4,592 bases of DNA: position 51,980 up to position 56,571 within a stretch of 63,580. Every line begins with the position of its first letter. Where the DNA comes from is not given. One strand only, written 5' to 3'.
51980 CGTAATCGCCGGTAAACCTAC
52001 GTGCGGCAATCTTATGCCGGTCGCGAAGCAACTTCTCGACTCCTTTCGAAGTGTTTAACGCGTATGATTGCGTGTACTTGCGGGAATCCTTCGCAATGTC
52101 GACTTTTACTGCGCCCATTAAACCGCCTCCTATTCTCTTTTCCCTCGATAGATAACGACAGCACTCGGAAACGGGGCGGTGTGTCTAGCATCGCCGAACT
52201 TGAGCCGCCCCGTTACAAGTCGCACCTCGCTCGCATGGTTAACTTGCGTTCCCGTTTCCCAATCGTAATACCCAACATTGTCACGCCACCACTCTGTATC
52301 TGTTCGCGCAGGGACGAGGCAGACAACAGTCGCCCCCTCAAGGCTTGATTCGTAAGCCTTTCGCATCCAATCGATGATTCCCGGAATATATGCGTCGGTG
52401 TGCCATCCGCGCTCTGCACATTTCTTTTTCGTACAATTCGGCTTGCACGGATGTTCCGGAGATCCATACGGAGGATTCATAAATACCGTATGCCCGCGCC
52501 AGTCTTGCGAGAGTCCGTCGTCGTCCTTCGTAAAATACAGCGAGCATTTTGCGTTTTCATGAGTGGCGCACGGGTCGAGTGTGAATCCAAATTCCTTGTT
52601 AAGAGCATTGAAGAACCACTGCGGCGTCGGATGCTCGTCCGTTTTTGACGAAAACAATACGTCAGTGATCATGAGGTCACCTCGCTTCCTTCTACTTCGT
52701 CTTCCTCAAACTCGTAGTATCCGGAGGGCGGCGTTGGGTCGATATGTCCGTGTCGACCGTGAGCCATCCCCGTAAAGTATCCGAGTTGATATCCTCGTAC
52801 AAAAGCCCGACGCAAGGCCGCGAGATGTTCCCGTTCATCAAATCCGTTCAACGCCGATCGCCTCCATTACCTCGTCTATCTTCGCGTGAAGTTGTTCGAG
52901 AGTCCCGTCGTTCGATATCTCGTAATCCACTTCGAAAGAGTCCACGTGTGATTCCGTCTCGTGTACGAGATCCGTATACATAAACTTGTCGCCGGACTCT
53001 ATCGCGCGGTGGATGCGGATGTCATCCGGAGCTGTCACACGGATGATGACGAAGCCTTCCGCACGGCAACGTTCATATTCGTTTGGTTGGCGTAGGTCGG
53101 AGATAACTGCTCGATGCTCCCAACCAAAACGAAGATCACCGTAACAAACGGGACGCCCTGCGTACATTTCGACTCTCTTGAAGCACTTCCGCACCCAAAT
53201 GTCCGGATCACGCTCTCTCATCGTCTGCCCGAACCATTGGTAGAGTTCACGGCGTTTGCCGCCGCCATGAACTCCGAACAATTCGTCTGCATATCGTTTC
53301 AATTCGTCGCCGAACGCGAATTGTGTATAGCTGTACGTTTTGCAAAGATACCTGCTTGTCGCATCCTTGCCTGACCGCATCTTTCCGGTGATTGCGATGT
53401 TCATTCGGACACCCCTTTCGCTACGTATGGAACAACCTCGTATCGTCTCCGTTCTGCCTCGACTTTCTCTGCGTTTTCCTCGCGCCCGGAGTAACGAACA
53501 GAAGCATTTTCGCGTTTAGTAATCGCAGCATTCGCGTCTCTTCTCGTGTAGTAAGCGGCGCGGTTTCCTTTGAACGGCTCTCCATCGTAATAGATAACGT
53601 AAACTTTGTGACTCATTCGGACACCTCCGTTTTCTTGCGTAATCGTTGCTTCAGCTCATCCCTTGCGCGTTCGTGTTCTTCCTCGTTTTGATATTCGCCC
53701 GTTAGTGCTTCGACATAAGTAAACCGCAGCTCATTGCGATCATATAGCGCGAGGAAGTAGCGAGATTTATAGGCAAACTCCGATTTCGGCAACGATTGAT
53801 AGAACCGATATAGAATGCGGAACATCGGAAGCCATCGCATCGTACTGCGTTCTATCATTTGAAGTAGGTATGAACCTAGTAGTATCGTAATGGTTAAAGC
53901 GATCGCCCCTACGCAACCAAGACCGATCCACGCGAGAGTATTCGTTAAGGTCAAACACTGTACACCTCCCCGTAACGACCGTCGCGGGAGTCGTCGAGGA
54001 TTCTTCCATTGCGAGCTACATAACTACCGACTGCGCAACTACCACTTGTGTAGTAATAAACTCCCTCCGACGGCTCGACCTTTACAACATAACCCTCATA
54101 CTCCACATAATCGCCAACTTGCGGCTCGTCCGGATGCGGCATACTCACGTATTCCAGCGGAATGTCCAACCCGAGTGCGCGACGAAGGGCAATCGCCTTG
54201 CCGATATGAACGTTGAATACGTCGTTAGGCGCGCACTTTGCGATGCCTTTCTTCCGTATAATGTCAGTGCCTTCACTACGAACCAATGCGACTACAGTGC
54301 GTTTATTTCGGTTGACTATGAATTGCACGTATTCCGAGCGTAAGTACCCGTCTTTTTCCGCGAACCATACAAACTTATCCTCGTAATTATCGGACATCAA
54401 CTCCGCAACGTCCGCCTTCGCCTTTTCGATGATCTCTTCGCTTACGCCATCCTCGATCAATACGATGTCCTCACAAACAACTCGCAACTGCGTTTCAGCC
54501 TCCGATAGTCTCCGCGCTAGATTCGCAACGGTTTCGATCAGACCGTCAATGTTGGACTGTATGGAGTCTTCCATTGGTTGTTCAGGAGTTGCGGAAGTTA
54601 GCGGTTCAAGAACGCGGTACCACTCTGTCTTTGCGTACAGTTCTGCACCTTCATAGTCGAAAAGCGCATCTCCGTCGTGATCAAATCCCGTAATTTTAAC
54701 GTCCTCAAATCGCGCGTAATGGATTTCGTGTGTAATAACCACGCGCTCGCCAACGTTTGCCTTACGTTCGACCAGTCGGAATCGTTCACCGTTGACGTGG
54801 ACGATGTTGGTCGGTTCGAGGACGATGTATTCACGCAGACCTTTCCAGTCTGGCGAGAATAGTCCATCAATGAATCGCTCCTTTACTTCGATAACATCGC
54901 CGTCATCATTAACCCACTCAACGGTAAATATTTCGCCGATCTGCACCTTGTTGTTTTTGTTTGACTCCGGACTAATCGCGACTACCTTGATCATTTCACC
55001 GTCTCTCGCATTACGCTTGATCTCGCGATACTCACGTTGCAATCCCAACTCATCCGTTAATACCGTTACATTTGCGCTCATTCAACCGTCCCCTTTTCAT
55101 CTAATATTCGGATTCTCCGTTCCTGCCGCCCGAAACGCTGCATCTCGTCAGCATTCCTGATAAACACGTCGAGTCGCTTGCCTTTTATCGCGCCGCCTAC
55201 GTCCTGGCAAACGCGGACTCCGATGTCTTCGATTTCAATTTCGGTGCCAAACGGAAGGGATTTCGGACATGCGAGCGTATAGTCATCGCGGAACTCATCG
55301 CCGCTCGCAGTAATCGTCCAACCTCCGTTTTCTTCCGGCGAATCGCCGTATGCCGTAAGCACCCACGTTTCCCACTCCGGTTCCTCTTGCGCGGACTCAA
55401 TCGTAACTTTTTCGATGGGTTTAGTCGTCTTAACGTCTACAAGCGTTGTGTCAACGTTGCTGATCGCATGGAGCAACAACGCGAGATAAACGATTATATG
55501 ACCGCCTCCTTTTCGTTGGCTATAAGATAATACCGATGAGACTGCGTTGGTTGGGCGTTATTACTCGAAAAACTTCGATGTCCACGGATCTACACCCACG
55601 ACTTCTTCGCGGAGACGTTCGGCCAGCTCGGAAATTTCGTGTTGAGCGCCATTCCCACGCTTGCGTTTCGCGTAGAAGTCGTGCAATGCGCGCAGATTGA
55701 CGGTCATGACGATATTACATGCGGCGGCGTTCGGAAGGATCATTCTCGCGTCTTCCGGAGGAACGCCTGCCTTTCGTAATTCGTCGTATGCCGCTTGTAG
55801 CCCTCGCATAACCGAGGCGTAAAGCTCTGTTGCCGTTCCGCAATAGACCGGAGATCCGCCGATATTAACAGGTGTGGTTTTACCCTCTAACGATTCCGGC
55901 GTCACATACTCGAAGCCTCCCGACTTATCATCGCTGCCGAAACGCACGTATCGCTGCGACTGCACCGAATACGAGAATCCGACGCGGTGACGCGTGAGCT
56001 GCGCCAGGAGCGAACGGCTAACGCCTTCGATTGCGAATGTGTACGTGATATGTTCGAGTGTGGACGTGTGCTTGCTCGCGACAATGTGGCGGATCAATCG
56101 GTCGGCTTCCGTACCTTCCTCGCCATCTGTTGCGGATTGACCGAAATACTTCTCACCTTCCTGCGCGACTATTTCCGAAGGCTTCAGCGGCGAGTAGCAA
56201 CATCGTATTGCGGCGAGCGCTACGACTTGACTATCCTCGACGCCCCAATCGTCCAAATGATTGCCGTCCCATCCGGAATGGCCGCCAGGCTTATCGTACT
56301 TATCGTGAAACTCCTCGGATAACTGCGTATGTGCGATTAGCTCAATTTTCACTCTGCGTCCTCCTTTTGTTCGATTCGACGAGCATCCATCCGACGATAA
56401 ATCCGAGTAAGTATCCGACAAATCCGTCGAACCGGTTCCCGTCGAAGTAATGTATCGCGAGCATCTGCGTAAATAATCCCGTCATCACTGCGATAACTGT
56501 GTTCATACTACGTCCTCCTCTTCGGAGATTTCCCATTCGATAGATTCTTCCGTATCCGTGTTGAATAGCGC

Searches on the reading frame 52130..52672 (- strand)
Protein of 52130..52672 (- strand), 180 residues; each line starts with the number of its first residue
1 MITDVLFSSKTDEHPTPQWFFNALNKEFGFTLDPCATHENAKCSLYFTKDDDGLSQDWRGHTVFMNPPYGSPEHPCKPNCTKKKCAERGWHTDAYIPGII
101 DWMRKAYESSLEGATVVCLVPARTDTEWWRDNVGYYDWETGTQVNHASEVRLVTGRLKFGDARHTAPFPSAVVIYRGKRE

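Call 40: search_protein_families(library=pfam, proteins=[window:52130-52672:-], max_evalue=1)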
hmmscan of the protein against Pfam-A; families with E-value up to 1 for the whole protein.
window:52130-52672:- (180 aa): 1 family
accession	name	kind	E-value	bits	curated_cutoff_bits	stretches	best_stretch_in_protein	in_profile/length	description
PF05869.16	Dam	-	8.8e-24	84.5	28.1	1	9-159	7-123/169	DNA N-6-adenine-methyltransferase (Dam)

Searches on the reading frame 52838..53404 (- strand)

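Call 40: search_protein_families(library=pfam, proteins=[window:52838-53404:-], max_evalue=1)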
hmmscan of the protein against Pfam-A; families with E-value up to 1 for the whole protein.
window:52838-53404:- (188 aa): 3 families
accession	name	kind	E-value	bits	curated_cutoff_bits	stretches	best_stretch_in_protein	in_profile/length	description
PF21448.3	DNMK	-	3e-11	43.8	27.1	2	97-175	168-232/232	Deoxynucleotide monophosphate kinase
PF13238.12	AAA_18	-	2.3e-06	28.5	29.4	1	3-136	1-110/128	AAA domain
PF04275.20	P-mevalo_kinase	-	0.012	16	33.8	0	51-82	60-90/114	Phosphomevalonate kinase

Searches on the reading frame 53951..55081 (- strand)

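Call 40: search_protein_families(library=pfam, proteins=[window:53951-55081:-], max_evalue=1)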
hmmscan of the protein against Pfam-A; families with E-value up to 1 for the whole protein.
window:53951-55081:- (376 aa): 3 families
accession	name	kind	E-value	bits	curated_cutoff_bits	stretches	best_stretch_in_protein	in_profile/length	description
PF08962.16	Rv2632c-like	-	0.018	15.4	25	1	263-303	18-58/82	Rv2632c-like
PF10779.14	XhlA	-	0.097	13.3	34.7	1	173-211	8-46/67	Haemolysin XhlA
PF13876.11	Phage_gp49_66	-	0.2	12.6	27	1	256-302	23-66/82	Phage protein (N4 Gp49/phage Sf6 gene 66) family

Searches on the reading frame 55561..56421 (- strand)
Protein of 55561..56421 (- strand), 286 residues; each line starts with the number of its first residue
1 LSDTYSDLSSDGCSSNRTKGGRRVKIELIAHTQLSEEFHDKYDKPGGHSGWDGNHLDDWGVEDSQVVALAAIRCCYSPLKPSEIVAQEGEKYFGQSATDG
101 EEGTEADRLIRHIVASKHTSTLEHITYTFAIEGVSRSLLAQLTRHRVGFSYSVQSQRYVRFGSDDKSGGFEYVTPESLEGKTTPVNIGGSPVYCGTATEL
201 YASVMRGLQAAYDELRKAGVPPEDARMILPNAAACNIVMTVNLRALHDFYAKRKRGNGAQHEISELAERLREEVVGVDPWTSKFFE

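Call 40: search_protein_families(library=pfam, proteins=[window:55561-56421:-], max_evalue=1)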
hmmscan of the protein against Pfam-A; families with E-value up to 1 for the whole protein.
window:55561-56421:- (286 aa): 1 family
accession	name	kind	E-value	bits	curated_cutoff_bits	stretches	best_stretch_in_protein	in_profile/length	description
PF02511.20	Thy1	-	2.4e-51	174.7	24.8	1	63-280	8-191/191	Thymidylate synthase complementing protein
